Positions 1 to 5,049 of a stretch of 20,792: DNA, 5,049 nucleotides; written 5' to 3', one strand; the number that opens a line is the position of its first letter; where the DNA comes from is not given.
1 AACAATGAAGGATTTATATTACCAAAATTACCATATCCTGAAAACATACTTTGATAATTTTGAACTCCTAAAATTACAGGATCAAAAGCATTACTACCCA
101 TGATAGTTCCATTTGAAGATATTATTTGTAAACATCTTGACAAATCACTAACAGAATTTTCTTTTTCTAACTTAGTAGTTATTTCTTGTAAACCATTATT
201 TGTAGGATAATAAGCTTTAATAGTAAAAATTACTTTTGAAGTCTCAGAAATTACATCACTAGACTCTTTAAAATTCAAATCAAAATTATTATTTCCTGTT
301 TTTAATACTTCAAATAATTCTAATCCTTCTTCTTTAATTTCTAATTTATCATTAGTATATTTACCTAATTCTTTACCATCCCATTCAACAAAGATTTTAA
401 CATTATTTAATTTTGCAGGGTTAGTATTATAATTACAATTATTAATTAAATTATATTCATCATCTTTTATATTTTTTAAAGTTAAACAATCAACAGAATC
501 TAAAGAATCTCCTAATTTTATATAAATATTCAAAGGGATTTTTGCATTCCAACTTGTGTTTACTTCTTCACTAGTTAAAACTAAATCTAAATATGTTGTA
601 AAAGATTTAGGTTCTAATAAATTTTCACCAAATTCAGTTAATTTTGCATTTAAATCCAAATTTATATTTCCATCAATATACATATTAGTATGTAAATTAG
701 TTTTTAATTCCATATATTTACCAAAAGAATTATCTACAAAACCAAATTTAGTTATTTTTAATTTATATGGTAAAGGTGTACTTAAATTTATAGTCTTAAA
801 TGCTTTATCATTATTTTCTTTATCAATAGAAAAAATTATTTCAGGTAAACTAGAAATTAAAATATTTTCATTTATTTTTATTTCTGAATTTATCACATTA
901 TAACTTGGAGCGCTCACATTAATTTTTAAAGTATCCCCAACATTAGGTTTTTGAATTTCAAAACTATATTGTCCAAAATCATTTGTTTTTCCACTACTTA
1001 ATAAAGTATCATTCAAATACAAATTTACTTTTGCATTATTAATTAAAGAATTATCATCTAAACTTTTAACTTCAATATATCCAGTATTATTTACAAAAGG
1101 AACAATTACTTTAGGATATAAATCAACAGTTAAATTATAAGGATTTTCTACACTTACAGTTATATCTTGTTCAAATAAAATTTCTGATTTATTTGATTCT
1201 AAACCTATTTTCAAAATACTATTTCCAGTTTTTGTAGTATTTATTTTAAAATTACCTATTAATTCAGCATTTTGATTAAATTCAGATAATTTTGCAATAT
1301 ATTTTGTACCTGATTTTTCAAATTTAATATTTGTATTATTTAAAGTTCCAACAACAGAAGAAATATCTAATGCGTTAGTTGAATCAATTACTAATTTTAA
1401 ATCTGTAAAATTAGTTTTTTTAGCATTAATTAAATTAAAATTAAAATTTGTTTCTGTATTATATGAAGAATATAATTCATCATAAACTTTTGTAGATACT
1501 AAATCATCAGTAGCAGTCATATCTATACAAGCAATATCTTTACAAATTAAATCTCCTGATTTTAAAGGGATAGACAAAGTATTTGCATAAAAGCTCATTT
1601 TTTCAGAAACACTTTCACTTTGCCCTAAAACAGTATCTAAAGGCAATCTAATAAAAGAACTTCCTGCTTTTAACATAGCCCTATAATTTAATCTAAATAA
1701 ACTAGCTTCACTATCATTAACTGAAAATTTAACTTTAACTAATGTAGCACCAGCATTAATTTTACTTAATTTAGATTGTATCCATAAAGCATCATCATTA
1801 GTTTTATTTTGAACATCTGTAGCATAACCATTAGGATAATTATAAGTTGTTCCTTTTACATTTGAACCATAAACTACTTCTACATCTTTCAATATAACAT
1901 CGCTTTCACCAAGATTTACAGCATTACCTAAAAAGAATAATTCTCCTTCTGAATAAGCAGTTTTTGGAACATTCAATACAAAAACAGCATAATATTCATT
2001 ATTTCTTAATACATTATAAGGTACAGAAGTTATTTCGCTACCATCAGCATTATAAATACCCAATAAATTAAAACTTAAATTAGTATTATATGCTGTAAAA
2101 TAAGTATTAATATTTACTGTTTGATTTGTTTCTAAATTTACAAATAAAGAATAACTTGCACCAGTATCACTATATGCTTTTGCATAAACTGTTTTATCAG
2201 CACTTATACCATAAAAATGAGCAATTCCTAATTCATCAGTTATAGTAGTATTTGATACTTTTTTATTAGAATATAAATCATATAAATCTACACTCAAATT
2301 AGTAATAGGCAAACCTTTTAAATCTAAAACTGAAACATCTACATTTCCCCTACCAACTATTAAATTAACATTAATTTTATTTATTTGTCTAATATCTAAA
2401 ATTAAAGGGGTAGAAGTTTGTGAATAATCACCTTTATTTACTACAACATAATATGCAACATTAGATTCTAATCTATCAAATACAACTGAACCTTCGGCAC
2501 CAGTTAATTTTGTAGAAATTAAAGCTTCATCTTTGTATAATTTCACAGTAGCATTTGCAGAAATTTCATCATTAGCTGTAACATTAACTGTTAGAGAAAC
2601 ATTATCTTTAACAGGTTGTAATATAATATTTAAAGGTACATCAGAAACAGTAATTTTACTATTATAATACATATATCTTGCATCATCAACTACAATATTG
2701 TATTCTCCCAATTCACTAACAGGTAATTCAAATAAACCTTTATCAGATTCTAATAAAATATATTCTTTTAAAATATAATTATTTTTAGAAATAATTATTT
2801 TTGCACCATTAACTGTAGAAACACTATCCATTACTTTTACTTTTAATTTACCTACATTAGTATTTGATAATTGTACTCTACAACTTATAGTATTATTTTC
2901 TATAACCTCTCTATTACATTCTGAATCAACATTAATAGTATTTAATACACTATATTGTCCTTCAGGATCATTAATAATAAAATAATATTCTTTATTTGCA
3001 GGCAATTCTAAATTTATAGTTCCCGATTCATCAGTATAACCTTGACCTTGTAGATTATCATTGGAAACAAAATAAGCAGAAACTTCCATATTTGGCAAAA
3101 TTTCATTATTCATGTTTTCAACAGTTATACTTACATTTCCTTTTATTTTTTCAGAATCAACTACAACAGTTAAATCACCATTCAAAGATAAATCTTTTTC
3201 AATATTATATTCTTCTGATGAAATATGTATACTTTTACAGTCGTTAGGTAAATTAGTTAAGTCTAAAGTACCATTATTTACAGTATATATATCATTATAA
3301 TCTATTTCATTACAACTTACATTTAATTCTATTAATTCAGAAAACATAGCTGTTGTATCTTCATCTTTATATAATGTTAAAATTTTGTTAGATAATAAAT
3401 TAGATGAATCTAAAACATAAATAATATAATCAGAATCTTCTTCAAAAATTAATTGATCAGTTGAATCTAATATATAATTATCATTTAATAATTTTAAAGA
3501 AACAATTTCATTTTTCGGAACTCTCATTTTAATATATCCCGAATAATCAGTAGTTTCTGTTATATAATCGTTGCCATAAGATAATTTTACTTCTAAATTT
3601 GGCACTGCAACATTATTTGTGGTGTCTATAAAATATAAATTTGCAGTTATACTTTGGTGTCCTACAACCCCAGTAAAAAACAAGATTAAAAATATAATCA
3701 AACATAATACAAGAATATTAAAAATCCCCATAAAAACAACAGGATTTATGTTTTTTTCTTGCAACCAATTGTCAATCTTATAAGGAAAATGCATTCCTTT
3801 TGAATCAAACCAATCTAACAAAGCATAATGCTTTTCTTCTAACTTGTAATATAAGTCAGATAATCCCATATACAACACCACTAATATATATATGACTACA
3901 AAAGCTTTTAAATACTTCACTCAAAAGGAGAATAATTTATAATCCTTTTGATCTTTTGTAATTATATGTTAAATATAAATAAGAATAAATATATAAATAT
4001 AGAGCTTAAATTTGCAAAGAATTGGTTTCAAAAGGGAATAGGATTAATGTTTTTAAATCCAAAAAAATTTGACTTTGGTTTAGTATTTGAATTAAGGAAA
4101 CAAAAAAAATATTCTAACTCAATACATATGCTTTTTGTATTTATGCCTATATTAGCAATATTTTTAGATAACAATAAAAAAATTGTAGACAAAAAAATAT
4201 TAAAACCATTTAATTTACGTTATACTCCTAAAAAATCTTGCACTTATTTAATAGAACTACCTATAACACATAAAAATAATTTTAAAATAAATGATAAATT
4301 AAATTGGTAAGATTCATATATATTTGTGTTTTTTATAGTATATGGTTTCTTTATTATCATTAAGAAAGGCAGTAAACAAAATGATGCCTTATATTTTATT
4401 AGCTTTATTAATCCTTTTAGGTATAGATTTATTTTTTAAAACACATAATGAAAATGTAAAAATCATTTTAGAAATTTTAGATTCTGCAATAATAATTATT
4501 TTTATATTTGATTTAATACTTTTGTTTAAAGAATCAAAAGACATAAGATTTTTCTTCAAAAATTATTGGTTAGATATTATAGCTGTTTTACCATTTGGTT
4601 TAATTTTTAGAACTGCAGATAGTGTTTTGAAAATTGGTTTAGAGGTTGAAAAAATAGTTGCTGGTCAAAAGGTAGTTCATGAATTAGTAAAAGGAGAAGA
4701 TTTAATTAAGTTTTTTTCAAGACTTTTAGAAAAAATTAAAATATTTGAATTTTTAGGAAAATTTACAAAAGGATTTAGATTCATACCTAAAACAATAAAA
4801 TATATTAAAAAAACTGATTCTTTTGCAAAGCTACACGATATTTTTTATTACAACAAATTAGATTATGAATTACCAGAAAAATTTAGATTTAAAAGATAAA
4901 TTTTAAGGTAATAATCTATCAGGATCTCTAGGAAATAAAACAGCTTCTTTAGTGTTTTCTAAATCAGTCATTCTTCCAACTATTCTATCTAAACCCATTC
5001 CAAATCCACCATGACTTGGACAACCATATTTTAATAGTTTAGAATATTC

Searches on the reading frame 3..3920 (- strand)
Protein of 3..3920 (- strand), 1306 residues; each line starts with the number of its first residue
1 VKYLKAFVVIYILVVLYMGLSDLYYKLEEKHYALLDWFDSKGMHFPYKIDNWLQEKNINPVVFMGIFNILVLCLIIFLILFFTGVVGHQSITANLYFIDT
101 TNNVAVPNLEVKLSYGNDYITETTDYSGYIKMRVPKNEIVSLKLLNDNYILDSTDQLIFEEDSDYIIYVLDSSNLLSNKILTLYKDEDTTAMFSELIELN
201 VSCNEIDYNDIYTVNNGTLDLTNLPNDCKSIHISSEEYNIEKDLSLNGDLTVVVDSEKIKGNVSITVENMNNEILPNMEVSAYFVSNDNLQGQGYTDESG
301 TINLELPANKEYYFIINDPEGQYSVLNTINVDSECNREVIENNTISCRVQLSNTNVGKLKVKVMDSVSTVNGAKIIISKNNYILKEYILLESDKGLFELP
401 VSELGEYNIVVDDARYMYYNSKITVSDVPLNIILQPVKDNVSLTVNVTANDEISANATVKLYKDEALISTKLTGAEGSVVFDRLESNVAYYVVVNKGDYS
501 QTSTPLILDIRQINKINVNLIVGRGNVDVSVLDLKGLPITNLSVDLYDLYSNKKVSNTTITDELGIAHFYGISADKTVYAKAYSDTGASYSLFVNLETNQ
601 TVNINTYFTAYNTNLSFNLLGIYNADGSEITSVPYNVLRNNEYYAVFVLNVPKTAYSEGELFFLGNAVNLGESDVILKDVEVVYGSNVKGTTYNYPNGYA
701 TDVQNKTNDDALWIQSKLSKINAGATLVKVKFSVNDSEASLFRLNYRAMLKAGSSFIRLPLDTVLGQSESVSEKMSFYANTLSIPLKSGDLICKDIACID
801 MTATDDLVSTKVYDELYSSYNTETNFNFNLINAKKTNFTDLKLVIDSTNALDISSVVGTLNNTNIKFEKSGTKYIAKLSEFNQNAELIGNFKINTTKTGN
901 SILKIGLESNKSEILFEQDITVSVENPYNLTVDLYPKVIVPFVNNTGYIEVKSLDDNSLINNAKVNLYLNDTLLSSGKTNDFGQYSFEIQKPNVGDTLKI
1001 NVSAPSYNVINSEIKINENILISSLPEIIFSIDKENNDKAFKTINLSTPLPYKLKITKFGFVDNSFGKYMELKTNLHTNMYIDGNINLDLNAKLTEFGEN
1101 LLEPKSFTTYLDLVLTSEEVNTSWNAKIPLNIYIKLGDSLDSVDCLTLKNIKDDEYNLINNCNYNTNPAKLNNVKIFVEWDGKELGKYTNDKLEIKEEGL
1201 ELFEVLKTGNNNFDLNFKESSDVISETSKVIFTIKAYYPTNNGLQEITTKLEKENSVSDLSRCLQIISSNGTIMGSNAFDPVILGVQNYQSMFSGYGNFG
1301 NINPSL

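Call 73: search_protein_families(library=pfam, proteins=[window:3-3920:-], max_evalue=0.001)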
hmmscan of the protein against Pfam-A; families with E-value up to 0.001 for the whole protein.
window:3-3920:- (1306 aa): 1 family
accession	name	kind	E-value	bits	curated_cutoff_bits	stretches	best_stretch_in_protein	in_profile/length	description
PF13620.12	CarboxypepD_reg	-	3.3e-11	43.8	32.3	0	443-520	4-81/82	Carboxypeptidase regulatory-like domain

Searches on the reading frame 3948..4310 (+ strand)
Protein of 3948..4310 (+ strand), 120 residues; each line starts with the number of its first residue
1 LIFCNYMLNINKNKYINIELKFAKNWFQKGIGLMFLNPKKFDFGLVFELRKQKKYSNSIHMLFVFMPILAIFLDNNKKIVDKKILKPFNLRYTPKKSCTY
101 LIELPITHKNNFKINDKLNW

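Call 73: search_protein_families(library=pfam, proteins=[window:3948-4310:+], max_evalue=0.001)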
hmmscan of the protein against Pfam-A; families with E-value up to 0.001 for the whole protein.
window:3948-4310:+ (120 aa): 1 family
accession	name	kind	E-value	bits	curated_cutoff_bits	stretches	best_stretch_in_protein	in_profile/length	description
PF02643.20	DUF192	-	1.3e-08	35.3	27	1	18-117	1-93/96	Uncharacterized ACR, COG1430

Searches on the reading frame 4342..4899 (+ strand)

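Call 73: search_protein_families(library=pfam, proteins=[window:4342-4899:+], max_evalue=0.001)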
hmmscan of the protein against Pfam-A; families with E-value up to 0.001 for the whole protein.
window:4342-4899:+ (185 aa): 1 family
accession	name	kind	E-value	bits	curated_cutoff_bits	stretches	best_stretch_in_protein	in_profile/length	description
PF00520.37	Ion_trans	-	7.5e-05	22.5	25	1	22-141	15-115/241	Ion transport protein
